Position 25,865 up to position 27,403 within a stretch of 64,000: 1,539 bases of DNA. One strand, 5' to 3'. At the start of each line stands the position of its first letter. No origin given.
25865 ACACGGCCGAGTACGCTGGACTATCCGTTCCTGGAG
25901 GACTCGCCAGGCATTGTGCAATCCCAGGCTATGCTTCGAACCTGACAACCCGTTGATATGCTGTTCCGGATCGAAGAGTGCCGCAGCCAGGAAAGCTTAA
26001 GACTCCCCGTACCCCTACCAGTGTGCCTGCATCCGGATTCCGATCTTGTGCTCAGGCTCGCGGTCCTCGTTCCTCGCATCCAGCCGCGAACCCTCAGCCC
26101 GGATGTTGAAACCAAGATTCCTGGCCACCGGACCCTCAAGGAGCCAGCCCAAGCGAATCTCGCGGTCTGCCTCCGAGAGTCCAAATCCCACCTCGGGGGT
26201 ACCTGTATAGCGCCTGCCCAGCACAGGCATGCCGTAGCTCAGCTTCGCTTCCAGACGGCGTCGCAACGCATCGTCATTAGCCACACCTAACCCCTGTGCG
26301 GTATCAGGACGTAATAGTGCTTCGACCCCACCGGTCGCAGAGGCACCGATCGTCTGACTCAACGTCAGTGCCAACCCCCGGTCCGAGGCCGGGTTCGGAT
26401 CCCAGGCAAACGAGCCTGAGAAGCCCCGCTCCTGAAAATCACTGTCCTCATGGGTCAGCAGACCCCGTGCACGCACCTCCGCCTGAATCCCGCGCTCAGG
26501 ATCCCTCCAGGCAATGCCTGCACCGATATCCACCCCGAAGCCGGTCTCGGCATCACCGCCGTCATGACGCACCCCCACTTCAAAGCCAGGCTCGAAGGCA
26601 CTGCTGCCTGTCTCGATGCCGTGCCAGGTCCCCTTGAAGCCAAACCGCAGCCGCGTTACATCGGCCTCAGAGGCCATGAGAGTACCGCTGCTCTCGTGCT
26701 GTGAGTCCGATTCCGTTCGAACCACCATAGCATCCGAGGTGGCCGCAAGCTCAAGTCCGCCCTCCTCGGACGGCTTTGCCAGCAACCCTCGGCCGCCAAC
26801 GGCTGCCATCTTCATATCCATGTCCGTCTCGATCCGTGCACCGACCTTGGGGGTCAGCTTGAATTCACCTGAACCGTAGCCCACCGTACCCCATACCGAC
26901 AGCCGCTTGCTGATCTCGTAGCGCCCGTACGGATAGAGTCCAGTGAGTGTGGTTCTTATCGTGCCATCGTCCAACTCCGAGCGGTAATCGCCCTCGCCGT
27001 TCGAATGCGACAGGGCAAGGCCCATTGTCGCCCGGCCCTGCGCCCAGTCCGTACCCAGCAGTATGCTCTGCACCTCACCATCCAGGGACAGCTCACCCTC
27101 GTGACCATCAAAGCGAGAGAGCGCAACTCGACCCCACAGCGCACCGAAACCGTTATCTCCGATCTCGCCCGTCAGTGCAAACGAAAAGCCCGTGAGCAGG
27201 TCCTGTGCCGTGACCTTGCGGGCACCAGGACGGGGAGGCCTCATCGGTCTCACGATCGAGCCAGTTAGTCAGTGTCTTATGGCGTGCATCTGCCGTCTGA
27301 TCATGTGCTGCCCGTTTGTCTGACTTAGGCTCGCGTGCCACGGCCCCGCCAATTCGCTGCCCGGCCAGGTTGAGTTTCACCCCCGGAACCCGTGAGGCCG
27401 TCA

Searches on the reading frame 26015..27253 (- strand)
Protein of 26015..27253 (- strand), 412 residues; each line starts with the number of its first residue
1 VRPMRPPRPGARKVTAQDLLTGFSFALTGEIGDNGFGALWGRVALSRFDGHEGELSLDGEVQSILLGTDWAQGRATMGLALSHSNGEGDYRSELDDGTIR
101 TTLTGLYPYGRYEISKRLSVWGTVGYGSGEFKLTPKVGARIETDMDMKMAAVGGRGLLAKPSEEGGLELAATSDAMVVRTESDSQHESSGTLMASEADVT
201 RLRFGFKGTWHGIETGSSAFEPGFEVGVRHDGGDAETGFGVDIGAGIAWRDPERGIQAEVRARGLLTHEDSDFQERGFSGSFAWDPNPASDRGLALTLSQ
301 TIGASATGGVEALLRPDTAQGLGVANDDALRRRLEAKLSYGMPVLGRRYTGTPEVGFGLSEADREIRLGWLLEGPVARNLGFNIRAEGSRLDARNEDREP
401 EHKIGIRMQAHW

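Call 57: search_protein_families(library=pfam, proteins=[window:26015-27253:-], max_evalue=0.001)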
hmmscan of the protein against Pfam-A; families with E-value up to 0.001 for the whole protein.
window:26015-27253:- (412 aa): 2 families
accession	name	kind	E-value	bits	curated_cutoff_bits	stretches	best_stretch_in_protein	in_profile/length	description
PF03797.25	Autotransporter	-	8e-12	45.9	26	1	39-236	1-206/255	Autotransporter beta-domain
PF13505.12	OMP_b-brl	-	0.00025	21.7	28.7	0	43-134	28-117/175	Outer membrane protein beta-barrel domain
